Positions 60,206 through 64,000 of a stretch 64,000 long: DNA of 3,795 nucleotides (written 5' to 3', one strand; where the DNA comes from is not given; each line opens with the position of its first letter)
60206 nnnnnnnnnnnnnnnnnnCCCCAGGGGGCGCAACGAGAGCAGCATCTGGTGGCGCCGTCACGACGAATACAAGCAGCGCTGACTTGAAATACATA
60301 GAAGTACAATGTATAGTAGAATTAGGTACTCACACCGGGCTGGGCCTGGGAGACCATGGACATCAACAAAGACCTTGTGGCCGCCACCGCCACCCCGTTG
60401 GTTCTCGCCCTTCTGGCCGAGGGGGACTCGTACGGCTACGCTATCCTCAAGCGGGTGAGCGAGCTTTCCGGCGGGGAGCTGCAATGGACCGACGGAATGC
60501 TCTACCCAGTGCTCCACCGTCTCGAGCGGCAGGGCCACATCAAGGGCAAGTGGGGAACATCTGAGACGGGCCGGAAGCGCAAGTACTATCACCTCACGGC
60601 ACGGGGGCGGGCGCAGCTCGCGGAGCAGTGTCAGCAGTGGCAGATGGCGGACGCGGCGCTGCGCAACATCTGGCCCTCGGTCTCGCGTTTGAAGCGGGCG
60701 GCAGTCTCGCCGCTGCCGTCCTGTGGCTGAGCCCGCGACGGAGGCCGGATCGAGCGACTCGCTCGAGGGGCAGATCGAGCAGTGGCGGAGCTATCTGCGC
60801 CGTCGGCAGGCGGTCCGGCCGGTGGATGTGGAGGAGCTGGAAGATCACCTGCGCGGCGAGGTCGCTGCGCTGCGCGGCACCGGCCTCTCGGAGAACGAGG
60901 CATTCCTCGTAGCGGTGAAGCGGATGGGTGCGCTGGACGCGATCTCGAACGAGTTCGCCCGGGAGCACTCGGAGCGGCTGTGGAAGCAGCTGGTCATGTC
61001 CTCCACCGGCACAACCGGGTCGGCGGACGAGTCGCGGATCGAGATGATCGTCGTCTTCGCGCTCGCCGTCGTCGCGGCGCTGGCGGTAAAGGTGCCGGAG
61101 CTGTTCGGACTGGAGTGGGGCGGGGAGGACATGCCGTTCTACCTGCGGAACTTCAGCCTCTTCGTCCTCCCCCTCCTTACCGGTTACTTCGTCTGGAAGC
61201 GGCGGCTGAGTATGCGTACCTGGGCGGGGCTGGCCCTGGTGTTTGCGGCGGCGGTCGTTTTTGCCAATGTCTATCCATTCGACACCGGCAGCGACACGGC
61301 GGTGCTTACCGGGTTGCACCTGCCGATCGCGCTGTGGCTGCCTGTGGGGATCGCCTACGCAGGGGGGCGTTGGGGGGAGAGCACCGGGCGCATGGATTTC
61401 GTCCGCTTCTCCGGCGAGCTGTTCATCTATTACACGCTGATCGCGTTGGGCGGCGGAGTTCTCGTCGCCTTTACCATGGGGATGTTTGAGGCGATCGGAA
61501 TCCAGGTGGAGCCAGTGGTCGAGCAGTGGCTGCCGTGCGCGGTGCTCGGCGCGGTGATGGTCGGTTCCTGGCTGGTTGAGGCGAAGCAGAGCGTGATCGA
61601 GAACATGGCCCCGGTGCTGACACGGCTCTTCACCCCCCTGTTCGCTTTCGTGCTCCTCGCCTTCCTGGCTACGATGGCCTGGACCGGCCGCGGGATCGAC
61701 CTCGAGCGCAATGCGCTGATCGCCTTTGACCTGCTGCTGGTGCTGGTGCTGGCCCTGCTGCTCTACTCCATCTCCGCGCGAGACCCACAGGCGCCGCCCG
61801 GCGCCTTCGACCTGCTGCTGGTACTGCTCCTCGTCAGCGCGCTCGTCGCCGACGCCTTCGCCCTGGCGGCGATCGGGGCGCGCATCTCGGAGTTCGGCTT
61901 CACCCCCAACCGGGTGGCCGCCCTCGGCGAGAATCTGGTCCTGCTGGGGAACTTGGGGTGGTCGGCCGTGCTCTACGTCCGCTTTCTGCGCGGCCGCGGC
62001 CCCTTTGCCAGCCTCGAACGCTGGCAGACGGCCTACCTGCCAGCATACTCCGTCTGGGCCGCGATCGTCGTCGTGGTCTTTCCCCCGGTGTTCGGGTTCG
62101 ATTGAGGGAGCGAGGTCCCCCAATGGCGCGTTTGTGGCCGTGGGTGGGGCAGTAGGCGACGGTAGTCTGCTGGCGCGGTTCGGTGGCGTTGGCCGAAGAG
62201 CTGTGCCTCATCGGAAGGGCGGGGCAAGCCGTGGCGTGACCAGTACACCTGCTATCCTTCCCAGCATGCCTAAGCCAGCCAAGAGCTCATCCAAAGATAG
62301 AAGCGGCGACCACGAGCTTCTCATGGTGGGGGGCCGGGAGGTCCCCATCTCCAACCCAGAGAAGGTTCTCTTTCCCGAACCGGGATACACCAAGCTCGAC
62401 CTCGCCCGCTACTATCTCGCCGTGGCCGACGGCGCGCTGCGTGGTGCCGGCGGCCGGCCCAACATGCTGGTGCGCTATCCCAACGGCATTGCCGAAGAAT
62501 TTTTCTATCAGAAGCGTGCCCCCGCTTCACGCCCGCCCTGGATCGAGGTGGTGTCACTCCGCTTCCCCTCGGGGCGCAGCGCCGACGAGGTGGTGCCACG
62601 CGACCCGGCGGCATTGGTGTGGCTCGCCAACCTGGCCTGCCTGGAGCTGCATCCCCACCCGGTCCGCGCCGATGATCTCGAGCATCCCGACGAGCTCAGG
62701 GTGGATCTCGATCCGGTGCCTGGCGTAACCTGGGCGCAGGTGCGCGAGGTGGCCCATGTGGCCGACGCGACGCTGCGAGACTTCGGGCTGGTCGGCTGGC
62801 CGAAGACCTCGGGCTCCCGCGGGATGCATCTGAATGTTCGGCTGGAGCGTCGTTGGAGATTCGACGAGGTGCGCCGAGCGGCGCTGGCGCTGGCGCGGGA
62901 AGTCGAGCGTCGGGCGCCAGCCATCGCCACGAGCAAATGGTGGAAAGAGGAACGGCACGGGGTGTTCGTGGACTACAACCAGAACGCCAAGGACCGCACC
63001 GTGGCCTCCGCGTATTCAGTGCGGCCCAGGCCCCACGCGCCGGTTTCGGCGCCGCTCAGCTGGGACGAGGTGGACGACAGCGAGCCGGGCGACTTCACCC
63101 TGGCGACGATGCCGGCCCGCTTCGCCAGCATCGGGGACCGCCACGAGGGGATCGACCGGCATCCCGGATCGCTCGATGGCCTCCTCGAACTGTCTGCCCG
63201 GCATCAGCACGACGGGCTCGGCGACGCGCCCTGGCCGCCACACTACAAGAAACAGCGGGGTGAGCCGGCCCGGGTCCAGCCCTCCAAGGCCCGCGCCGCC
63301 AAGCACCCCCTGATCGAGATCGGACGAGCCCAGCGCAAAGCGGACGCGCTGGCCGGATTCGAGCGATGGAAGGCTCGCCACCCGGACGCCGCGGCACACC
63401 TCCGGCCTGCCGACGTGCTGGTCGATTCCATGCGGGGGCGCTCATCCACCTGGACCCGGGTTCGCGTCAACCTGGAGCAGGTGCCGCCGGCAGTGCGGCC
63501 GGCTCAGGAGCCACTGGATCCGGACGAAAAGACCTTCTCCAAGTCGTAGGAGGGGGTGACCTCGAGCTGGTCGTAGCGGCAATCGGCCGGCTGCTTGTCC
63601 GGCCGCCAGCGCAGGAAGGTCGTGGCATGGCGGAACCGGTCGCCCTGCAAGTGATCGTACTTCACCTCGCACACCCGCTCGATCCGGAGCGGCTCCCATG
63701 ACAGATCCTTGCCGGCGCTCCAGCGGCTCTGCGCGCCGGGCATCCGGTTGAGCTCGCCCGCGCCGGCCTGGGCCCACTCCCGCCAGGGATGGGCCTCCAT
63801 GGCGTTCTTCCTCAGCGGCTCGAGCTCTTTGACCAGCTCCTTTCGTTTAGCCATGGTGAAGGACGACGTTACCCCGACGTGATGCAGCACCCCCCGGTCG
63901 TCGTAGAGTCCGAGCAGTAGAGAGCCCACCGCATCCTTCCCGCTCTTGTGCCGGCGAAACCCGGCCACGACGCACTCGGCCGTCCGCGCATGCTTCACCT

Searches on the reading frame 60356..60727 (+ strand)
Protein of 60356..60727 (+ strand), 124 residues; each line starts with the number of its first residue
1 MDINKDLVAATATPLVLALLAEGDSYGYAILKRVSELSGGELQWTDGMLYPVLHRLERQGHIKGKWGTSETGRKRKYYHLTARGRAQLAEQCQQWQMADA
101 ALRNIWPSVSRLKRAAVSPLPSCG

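Call 36: search_protein_families(library=pfam, proteins=[window:60356-60727:+], max_evalue=0.001)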
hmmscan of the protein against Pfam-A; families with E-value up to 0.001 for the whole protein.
window:60356-60727:+ (124 aa): 1 family
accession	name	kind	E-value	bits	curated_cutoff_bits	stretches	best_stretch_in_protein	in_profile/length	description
PF03551.20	PadR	-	2.4e-25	88.8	27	1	16-90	1-75/75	Transcriptional regulator PadR-like family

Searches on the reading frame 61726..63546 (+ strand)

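Call 36: search_protein_families(library=pfam, proteins=[window:61726-63546:+], max_evalue=0.001)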
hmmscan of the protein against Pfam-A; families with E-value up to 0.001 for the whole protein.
window:61726-63546:+ (607 aa): 2 families
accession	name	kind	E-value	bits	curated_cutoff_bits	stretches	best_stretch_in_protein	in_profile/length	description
PF21686.3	LigD_Prim-Pol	-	2e-87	293.4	27.4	1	222-472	1-253/254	LigD, primase-polymerase domain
PF01896.25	DNA_primase_S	-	1.6e-11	45.3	26.8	1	326-446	11-163/163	DNA primase small subunit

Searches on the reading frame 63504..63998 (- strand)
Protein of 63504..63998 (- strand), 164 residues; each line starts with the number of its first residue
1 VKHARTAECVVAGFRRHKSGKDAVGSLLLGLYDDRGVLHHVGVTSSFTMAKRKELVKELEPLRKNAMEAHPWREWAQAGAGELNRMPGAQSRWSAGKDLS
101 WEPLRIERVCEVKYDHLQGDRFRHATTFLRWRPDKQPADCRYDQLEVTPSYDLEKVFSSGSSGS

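Call 36: search_protein_families(library=pfam, proteins=[window:63504-63998:-], max_evalue=0.001)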
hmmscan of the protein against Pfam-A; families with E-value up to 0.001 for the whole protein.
window:63504-63998:- (164 aa): 1 family
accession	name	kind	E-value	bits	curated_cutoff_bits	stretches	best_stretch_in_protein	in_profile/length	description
PF04679.21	DNA_ligase_A_C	-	8e-14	52.3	27.5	1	22-135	3-94/94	ATP dependent DNA ligase C terminal region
